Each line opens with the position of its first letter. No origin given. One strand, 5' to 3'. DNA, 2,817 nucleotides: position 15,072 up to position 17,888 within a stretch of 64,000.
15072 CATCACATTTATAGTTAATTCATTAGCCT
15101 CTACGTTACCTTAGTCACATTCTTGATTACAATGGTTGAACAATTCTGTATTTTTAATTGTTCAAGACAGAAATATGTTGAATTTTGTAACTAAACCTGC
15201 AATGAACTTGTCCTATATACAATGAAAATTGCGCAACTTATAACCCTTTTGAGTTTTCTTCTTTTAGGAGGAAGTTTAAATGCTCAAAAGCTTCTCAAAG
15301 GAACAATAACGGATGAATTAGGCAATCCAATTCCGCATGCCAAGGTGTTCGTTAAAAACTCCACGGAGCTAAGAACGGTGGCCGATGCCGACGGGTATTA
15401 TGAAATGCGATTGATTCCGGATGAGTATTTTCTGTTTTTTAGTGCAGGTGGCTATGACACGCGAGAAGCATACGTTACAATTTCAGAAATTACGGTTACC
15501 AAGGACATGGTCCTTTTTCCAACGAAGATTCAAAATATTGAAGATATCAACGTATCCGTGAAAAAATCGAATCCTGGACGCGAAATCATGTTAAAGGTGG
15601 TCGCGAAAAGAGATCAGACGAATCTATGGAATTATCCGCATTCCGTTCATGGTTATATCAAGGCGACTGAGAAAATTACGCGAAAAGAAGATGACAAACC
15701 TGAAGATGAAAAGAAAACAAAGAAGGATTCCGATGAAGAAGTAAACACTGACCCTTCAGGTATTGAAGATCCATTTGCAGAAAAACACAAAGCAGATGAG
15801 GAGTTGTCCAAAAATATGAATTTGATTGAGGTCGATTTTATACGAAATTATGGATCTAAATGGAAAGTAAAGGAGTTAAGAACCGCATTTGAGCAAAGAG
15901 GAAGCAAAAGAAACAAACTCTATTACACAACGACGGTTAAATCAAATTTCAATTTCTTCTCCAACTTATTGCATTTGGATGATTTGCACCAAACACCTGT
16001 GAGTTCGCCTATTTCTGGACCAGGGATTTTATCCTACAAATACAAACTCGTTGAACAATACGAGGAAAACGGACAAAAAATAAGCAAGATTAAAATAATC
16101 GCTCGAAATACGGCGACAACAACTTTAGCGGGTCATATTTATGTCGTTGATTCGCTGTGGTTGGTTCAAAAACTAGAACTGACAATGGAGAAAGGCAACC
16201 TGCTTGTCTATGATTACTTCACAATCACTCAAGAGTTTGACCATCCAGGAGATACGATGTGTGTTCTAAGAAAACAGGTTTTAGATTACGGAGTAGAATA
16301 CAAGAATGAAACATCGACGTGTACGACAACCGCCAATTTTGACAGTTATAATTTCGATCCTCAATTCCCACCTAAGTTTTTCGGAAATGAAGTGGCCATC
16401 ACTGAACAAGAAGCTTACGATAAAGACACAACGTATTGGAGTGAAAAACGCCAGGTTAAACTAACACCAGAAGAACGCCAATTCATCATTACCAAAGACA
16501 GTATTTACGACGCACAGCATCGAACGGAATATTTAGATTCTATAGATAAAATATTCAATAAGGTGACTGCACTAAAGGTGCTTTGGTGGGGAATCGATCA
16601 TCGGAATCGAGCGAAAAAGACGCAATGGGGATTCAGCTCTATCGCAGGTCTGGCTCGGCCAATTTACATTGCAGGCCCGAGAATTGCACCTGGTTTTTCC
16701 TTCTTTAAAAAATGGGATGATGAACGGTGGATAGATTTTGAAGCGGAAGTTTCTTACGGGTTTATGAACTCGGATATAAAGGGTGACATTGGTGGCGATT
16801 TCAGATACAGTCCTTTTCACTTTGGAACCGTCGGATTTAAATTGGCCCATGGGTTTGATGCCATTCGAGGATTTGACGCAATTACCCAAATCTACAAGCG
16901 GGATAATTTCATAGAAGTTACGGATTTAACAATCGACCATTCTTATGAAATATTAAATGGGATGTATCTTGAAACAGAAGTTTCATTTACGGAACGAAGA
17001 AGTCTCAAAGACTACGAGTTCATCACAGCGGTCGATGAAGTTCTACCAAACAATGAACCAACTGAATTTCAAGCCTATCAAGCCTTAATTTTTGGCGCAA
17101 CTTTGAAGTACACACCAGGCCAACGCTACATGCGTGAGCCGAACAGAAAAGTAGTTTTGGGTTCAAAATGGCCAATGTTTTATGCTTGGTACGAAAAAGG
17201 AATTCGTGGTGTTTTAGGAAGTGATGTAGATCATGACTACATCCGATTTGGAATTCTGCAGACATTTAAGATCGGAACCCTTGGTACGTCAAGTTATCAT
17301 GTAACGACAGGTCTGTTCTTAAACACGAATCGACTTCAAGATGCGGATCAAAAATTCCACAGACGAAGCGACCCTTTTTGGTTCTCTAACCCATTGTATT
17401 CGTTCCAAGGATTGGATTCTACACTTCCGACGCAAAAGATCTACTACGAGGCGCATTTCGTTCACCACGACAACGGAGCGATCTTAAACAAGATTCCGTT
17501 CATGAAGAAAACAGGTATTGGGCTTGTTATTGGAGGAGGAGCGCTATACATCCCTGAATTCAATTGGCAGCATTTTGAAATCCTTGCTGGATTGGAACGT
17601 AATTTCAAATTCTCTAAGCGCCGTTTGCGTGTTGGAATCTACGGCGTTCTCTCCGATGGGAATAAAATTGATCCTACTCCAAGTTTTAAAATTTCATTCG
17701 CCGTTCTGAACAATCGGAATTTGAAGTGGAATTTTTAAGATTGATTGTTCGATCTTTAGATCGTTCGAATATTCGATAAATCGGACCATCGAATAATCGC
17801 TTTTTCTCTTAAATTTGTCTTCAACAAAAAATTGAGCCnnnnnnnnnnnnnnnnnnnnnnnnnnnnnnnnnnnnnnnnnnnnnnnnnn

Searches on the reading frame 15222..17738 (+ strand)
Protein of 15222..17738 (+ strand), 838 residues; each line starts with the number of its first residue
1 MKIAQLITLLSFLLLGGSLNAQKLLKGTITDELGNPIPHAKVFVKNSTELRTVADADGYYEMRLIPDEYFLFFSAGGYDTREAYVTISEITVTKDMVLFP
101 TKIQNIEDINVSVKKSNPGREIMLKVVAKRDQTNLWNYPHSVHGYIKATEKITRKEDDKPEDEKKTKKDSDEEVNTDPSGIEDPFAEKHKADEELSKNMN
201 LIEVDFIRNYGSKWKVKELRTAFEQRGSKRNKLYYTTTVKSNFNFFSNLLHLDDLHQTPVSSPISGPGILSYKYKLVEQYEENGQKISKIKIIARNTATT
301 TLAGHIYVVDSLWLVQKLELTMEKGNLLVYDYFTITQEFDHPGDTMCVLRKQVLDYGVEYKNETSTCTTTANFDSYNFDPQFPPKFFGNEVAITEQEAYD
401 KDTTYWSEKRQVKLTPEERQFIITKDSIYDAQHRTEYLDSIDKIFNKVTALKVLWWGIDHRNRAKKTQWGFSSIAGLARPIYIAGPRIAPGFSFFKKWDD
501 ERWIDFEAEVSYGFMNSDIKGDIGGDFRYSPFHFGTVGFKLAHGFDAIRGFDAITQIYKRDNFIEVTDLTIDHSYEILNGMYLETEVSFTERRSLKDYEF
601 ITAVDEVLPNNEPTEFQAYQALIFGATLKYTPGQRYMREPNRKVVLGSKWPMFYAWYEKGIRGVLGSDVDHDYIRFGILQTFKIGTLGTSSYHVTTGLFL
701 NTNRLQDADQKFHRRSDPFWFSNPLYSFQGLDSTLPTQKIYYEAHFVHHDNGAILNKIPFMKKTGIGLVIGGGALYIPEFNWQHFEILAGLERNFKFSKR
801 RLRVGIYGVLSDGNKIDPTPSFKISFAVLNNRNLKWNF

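Call 71: search_protein_families(library=pfam, proteins=[window:15222-17738:+], max_evalue=0.0001)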
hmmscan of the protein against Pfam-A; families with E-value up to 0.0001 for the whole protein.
window:15222-17738:+ (838 aa): 3 families
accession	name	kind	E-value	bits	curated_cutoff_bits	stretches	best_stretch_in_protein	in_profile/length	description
PF18939.6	DUF5686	-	4.2e-136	455.5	39.2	1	122-791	1-669/669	Family of unknown function (DUF5686)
PF13620.12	CarboxypepD_reg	-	7.4e-13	49.1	32.3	1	25-90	2-72/82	Carboxypeptidase regulatory-like domain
PF13715.12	CarbopepD_reg_2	-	1.9e-11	44.2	32.2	1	25-110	1-87/88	CarboxypepD_reg-like domain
